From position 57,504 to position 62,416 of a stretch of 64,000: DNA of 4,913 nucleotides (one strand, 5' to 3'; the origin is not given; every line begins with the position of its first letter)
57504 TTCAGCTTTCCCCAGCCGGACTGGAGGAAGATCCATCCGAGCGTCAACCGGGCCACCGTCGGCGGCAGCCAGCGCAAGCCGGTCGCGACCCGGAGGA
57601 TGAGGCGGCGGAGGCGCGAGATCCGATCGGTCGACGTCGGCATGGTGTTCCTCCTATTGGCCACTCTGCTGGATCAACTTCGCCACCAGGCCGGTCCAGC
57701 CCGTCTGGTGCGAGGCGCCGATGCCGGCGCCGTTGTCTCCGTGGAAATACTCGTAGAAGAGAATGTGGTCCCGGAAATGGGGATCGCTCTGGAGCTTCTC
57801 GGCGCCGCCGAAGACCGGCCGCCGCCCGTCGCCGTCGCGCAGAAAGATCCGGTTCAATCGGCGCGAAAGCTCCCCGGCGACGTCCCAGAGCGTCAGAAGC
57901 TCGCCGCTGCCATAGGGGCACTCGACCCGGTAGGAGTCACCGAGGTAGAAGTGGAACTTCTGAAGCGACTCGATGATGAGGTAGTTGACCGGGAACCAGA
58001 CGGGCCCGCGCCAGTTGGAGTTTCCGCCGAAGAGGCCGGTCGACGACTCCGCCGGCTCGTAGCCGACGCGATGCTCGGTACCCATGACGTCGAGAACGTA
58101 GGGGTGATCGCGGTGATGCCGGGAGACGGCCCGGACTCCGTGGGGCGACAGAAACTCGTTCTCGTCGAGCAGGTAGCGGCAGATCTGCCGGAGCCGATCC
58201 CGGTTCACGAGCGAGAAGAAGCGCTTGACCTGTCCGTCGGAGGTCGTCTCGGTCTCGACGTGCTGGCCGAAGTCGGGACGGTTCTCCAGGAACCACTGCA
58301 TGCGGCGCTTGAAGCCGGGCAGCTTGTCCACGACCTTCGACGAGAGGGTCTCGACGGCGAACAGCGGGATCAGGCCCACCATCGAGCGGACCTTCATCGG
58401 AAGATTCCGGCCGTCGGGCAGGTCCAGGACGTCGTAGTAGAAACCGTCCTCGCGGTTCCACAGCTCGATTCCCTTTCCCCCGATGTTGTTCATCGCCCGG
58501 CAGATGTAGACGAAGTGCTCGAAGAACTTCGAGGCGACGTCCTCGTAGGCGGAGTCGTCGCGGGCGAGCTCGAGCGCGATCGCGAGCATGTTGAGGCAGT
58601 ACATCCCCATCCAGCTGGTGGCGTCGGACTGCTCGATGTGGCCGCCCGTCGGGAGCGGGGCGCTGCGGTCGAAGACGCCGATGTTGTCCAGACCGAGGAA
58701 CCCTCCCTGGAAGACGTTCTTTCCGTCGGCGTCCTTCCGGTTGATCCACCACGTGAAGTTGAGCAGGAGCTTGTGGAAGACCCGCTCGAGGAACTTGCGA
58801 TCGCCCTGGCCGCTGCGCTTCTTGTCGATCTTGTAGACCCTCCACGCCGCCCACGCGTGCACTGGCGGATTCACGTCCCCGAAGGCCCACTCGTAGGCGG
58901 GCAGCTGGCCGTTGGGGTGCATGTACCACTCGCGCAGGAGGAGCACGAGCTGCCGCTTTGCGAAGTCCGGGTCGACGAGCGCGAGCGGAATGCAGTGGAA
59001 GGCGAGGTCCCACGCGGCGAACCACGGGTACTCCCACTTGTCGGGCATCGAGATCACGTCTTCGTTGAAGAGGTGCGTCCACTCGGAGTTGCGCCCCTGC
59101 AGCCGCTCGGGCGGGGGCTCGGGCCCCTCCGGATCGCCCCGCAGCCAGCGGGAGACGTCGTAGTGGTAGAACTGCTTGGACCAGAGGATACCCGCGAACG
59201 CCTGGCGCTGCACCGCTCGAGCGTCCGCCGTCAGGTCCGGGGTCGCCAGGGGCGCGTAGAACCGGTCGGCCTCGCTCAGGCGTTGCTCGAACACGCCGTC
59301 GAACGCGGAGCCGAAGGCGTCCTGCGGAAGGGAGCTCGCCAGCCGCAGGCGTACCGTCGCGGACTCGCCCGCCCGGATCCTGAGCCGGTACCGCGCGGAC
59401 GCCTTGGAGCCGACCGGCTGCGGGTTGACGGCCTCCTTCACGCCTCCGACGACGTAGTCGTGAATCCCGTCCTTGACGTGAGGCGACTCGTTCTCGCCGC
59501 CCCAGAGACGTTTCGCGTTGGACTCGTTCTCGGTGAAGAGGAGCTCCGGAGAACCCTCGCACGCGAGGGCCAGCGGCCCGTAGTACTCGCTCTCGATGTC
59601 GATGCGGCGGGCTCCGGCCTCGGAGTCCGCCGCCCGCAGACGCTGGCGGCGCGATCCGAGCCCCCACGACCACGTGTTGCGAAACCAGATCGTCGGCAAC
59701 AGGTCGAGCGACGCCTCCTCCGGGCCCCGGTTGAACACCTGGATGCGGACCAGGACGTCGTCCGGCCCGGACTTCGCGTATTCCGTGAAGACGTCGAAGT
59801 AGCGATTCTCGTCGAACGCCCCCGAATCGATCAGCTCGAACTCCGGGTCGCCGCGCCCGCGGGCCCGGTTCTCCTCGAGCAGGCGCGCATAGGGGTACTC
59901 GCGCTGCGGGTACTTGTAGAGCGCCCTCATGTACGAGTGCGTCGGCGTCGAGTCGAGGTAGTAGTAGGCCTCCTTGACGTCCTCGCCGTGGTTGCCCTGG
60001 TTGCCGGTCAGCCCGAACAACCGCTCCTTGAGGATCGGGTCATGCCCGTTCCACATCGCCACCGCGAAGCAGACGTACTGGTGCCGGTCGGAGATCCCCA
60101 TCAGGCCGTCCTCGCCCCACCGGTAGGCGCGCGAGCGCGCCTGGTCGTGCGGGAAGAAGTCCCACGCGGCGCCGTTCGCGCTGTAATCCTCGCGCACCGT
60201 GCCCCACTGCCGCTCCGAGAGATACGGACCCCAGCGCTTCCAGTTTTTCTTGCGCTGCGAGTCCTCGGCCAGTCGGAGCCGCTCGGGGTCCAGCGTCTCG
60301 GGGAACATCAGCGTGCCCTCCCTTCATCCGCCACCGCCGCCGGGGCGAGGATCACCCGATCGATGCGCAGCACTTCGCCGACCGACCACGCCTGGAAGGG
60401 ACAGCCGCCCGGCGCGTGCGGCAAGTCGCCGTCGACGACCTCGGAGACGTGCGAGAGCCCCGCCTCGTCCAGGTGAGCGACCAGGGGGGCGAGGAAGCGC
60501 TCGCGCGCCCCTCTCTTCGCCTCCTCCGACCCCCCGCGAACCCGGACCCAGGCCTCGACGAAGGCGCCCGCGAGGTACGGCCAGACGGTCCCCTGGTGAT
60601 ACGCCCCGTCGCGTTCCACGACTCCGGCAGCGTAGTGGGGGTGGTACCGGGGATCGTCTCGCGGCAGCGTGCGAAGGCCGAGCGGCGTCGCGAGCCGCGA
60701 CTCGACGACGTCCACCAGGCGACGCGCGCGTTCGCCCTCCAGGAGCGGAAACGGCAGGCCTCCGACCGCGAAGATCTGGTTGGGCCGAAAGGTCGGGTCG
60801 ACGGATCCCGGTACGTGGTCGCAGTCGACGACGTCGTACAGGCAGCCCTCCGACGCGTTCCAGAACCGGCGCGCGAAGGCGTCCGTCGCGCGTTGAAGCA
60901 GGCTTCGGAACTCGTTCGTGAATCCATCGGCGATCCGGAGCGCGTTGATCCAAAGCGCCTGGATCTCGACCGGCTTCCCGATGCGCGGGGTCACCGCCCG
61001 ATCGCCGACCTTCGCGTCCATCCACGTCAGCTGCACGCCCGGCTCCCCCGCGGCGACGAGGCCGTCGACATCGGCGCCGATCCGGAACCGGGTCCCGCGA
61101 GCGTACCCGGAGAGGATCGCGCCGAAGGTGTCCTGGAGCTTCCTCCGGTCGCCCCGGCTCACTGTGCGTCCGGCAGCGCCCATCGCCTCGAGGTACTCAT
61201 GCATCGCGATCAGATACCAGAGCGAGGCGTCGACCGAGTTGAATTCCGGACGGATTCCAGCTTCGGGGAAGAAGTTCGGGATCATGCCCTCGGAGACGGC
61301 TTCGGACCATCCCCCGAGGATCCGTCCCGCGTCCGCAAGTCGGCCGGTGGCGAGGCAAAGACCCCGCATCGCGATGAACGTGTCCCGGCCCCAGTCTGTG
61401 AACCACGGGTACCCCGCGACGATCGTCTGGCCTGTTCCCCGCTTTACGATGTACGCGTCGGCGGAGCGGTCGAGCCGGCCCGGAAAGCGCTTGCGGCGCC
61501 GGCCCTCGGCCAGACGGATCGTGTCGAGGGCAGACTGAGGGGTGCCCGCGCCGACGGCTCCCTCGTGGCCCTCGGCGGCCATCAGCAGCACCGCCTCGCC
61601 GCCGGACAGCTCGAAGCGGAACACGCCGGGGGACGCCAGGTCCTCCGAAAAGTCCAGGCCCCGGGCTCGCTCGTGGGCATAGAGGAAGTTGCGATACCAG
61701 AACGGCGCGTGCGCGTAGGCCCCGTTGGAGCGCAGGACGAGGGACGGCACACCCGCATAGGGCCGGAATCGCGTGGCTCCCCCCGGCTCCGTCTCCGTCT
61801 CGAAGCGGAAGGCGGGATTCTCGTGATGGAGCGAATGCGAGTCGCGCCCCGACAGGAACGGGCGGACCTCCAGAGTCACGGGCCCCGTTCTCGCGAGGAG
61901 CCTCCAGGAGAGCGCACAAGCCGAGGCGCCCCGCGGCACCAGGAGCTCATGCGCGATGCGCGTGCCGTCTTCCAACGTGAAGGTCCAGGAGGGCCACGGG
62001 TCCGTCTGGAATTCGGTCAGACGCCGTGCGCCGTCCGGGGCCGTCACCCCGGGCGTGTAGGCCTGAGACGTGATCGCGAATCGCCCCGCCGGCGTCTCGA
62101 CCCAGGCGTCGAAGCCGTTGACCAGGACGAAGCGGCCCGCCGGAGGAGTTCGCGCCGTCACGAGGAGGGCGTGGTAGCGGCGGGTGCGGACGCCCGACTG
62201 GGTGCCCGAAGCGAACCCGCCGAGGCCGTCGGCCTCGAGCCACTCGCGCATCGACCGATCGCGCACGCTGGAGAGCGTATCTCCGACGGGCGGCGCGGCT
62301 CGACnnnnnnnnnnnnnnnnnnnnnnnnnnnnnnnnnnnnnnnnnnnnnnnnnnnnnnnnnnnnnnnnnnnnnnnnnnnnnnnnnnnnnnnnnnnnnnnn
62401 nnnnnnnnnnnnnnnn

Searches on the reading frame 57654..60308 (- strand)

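Call 84: search_protein_families(library=pfam, proteins=[window:57654-60308:-], max_evalue=0.00001)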
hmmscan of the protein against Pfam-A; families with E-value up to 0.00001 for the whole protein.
window:57654-60308:- (884 aa): 1 family
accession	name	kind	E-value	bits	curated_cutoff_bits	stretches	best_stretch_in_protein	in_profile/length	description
PF22422.2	MGH1-like_GH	-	1.1e-25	91.4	27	2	427-532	1-112/356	Mannosylglycerate hydrolase MGH1-like glycoside hydrolase domain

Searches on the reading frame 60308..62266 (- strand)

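Call 84: search_protein_families(library=pfam, proteins=[window:60308-62266:-], max_evalue=0.00001)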
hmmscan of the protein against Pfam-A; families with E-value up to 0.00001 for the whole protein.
window:60308-62266:- (652 aa): 2 families
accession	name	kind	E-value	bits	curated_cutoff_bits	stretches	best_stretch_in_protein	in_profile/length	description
PF06202.20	GDE_C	-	8.3e-107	357.7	21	1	268-634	2-367/367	Amylo-alpha-1,6-glucosidase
PF12439.13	GDE_N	-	2.2e-62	210.8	27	1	7-226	1-218/219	Glycogen debranching enzyme N terminal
